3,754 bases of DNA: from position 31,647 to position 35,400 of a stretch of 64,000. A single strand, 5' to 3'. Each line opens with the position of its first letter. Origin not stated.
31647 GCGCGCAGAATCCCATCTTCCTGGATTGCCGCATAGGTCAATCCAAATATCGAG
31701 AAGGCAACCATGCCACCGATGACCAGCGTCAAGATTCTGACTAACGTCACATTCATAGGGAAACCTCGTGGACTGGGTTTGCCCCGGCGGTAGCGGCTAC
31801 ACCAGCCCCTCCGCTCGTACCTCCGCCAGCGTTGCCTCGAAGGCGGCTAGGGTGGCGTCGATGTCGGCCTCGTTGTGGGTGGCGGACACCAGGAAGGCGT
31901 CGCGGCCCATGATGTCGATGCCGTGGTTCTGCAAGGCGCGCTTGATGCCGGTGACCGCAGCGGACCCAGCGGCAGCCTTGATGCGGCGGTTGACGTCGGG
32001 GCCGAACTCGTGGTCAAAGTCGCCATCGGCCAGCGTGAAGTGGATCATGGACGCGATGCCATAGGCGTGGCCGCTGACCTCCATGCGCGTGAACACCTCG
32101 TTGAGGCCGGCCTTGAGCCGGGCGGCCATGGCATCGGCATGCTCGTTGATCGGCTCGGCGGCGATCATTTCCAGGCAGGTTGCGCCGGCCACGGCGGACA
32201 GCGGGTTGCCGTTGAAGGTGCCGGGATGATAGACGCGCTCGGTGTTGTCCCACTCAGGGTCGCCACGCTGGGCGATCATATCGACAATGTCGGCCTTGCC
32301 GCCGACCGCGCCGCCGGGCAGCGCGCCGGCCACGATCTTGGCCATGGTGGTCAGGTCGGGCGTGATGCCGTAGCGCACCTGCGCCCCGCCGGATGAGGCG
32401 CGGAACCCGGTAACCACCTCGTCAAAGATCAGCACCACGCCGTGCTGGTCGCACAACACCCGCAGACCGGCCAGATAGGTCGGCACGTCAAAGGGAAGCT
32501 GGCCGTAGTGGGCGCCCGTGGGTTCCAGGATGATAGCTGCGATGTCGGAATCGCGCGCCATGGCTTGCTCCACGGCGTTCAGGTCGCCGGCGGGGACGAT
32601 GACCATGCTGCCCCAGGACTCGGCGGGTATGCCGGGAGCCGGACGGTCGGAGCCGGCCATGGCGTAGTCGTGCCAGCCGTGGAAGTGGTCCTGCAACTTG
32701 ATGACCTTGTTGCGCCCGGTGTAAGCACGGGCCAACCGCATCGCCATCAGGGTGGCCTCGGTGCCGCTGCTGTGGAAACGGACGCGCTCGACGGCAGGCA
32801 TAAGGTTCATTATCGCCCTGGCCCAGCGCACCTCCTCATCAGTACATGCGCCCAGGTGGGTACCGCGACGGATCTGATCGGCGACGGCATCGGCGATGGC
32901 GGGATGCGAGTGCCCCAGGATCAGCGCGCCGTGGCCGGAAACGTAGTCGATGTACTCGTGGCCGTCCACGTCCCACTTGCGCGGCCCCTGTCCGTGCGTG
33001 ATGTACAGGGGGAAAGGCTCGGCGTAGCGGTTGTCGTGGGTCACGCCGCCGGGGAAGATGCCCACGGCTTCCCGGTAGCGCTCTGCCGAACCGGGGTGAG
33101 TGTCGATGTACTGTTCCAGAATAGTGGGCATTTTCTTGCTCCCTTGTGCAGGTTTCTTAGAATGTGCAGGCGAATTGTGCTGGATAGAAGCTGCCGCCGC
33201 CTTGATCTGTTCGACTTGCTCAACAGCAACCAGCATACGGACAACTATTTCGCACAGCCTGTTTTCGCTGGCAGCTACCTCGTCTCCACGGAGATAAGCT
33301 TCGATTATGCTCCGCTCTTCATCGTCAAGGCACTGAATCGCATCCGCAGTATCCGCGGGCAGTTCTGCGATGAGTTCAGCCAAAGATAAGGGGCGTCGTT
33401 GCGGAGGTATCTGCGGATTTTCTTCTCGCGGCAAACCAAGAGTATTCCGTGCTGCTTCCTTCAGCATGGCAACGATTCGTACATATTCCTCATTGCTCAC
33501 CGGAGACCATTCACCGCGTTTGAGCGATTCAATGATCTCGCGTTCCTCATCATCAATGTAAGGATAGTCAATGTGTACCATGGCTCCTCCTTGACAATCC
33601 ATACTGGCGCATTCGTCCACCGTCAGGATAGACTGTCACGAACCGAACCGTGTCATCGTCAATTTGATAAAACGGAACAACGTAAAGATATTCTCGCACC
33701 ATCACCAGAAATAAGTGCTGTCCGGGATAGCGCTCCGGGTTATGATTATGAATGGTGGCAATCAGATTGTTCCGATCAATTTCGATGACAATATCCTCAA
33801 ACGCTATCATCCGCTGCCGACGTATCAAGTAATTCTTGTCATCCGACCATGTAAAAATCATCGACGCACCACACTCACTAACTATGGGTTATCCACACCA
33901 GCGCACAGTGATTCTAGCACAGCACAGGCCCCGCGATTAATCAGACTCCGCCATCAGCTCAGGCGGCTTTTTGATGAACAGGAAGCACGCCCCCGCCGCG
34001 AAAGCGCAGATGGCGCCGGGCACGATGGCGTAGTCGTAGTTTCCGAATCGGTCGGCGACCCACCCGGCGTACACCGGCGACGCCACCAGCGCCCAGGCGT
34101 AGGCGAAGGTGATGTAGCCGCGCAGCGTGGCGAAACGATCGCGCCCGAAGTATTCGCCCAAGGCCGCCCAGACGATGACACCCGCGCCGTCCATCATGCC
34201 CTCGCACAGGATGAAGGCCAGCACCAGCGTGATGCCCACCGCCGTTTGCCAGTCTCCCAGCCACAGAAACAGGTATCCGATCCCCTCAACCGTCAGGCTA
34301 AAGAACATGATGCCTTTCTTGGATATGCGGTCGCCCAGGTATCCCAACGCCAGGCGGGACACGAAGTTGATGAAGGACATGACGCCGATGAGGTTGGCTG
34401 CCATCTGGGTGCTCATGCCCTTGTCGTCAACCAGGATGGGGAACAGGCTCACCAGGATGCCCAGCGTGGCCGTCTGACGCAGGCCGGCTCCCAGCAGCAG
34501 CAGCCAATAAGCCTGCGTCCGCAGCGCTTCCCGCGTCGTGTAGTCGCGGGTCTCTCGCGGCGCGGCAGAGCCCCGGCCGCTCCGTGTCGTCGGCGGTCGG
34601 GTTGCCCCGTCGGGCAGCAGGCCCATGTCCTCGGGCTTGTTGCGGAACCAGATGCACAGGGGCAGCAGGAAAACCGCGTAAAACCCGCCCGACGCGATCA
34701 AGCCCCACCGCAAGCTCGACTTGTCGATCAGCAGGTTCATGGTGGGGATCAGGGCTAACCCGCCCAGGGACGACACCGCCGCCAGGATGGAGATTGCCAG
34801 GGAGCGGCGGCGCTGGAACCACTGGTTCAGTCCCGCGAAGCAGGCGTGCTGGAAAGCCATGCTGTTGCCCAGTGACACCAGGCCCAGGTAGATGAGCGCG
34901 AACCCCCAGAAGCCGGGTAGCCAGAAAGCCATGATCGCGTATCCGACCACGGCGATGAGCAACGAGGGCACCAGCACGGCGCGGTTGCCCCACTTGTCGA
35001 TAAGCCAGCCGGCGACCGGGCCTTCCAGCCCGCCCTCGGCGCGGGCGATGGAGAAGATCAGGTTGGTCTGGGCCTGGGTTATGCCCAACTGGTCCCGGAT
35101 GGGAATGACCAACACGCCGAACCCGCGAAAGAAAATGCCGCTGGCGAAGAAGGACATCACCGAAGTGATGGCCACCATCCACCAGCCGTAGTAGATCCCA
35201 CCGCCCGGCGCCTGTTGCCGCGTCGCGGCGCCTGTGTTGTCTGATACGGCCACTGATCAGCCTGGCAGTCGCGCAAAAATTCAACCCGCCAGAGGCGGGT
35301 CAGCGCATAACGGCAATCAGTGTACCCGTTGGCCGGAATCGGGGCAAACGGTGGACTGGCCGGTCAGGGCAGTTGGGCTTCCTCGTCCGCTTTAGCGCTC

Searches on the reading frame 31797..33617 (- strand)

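Call 22: search_protein_families(library=pfam, proteins=[window:31797-33617:-], max_evalue=0.01)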
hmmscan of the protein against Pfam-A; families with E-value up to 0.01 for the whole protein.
window:31797-33617:- (606 aa): 1 family
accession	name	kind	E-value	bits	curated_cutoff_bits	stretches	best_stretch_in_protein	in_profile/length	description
PF00202.27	Aminotran_3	-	5.9e-59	200.2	30.5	1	199-518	6-339/403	Aminotransferase class-III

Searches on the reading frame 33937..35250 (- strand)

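Call 22: search_protein_families(library=pfam, proteins=[window:33937-35250:-], max_evalue=0.01)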
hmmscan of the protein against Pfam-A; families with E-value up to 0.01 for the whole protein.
window:33937-35250:- (437 aa): 3 families
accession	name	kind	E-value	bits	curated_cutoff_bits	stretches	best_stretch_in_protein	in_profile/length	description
PF07690.21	MFS_1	-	3.2e-34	118.8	33.4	1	32-392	3-347/347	Major Facilitator Superfamily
PF13347.12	MFS_2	-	7.1e-06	25.3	27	1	53-362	26-337/427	MFS/sugar transport protein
PF12832.13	MFS_1_like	-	0.0052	16.3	25.2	0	261-339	13-92/373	MFS_1 like family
